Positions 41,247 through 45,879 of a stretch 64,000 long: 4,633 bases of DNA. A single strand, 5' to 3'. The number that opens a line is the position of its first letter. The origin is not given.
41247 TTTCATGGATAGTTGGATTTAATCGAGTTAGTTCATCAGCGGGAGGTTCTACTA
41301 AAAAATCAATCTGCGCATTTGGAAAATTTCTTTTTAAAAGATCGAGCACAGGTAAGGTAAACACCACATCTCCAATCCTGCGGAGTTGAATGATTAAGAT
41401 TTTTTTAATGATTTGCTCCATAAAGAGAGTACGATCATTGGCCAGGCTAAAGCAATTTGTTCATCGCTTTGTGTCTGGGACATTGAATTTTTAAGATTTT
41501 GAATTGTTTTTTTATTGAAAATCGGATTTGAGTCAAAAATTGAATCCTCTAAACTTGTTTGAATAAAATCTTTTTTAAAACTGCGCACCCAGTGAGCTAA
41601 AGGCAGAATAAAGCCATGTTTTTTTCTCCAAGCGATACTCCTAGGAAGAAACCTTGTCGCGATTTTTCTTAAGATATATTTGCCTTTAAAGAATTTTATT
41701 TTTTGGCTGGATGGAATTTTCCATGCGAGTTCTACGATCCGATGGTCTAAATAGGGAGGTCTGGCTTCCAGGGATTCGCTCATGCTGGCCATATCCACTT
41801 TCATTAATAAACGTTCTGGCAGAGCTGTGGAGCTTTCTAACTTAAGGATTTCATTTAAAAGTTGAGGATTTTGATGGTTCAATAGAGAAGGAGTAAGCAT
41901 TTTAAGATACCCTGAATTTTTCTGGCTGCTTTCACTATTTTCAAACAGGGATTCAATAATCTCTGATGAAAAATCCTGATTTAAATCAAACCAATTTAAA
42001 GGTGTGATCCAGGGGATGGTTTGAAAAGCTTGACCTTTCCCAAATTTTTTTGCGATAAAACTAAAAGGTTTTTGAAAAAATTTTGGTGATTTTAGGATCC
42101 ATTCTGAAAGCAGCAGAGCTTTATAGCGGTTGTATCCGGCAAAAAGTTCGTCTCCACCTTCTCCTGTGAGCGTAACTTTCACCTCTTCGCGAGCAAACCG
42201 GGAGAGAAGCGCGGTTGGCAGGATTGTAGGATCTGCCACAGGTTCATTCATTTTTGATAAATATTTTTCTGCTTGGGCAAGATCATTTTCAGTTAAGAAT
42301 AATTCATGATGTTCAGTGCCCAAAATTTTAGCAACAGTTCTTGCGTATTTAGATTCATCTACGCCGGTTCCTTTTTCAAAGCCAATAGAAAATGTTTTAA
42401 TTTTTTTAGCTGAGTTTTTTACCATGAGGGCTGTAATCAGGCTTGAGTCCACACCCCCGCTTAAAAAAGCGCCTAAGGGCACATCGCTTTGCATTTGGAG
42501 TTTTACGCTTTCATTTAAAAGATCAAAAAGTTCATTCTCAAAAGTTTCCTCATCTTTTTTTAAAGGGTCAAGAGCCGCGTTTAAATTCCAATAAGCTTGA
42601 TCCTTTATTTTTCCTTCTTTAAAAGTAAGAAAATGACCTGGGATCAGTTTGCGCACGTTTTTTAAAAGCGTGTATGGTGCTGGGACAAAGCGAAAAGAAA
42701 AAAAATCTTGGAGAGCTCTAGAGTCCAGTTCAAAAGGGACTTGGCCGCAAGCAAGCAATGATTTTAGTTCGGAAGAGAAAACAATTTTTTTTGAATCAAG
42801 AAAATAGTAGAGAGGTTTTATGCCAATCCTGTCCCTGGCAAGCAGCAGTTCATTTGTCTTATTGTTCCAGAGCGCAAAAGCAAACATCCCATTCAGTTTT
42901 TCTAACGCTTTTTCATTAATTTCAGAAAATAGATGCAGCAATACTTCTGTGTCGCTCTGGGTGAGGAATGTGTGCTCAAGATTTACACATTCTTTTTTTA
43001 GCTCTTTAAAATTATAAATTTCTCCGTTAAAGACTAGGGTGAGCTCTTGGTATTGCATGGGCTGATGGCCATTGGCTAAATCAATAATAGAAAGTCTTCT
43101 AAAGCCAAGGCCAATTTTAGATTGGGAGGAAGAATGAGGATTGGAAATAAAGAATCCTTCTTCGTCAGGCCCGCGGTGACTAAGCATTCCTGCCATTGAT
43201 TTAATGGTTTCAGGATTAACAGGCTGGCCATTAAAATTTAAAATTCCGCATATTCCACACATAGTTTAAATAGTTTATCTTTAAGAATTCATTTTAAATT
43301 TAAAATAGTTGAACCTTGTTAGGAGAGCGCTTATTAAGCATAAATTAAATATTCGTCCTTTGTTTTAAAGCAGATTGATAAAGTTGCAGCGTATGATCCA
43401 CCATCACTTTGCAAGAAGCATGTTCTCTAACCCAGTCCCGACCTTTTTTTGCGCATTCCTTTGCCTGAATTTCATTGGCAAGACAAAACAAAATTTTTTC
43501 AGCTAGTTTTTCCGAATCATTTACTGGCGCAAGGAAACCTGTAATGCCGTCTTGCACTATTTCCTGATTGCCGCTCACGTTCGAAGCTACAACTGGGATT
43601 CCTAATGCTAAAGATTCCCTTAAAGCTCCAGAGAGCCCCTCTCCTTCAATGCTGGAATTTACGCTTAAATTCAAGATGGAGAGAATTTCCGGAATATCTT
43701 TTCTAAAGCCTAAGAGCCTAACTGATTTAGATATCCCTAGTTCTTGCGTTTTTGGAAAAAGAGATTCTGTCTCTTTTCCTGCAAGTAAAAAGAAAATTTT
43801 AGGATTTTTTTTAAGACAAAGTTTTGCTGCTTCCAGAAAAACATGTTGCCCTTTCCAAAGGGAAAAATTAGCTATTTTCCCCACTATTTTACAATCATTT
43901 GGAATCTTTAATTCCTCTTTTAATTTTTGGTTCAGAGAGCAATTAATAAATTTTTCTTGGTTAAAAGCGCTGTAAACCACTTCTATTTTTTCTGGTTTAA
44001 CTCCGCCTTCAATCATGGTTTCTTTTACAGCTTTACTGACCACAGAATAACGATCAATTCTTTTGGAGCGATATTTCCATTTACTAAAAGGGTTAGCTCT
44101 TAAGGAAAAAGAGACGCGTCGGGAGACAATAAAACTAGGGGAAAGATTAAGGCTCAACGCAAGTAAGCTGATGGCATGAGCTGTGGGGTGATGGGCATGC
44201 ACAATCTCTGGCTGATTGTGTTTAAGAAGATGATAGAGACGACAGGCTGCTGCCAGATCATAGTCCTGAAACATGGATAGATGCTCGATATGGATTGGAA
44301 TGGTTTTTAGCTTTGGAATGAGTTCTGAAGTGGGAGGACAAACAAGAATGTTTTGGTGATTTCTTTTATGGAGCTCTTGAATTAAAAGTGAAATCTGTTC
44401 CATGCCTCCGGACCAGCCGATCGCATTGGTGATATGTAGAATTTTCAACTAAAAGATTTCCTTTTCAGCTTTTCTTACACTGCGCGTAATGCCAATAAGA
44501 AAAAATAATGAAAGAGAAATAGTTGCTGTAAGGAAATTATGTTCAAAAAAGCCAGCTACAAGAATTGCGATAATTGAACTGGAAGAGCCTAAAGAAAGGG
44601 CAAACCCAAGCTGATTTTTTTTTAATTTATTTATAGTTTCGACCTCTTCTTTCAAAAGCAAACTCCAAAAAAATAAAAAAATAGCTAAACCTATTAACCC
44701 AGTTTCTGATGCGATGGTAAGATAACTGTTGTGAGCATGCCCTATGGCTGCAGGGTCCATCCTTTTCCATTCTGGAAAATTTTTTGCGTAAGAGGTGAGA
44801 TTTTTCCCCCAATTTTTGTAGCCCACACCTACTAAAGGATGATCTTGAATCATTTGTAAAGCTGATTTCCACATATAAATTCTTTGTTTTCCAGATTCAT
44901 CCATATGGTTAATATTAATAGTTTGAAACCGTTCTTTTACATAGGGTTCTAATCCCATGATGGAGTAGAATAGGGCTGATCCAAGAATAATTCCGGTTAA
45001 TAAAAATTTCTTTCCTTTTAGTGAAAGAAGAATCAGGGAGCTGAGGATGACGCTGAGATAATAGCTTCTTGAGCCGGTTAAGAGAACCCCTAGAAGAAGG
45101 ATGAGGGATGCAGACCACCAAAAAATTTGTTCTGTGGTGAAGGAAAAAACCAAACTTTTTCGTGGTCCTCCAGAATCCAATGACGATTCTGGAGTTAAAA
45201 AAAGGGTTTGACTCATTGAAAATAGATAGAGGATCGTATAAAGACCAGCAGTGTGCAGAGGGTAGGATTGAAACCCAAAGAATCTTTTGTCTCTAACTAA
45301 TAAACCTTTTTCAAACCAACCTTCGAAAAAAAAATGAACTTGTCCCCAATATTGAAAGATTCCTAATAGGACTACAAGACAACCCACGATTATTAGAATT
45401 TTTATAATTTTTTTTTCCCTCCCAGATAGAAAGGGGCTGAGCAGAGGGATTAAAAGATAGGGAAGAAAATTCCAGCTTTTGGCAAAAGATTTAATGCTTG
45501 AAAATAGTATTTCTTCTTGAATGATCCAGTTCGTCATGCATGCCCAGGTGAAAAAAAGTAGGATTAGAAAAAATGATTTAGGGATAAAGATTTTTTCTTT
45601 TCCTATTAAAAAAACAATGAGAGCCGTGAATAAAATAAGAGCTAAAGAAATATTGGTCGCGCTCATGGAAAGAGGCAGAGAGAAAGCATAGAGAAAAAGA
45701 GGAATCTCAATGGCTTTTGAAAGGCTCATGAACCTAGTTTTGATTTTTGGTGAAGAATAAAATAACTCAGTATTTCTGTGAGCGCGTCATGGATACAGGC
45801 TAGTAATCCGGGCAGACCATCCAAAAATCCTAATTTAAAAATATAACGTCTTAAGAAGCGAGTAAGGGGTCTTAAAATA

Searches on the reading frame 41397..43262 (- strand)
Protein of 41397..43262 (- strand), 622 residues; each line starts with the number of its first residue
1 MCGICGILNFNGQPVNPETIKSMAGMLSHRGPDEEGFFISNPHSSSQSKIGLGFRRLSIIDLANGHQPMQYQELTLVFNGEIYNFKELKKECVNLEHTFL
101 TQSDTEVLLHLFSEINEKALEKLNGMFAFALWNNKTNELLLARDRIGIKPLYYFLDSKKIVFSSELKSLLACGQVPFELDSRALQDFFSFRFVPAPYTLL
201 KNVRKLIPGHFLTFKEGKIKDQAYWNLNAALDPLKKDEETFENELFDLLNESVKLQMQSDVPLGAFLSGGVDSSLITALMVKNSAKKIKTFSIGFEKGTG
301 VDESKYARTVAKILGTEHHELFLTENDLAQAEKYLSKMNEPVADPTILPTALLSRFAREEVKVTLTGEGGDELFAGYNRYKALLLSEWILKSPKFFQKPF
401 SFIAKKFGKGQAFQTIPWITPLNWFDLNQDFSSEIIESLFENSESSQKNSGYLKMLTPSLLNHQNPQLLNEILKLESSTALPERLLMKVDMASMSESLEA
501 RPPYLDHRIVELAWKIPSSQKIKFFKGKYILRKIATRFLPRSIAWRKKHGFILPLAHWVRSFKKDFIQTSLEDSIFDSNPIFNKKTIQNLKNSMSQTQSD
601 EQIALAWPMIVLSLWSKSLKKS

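Call 74: search_protein_families(library=pfam, proteins=[window:41397-43262:-], max_evalue=0.0001)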
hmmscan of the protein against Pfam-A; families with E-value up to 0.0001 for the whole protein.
window:41397-43262:- (622 aa): 3 families
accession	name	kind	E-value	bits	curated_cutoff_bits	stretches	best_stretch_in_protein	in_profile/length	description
PF00733.27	Asn_synthase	-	2e-87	294.6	21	1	246-616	3-353/354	Asparagine synthase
PF13537.11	GATase_7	-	1.3e-44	151.6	25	1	55-171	2-123/123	Glutamine amidotransferase domain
PF13522.11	GATase_6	-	3.2e-39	134.3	27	1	47-165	9-130/130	Glutamine amidotransferase domain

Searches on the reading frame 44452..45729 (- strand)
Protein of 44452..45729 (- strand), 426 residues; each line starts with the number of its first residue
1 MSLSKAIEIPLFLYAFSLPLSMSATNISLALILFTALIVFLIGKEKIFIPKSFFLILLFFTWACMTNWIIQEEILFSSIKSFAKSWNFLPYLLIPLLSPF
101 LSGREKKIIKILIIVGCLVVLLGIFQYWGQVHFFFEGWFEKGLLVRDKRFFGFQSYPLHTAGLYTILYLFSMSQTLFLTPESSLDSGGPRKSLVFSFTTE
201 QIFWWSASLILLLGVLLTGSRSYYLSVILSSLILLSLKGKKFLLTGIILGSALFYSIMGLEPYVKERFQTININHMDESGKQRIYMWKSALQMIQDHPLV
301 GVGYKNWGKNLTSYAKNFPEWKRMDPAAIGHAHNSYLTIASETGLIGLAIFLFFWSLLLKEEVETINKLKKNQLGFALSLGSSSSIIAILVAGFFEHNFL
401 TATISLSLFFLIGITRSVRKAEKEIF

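Call 74: search_protein_families(library=pfam, proteins=[window:44452-45729:-], max_evalue=0.0001)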
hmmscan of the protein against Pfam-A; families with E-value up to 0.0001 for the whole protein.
window:44452-45729:- (426 aa): 1 family
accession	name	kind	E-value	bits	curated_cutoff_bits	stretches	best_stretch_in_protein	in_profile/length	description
PF04932.20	Wzy_C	-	3.5e-27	95.5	31.7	1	207-352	2-149/149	O-Antigen ligase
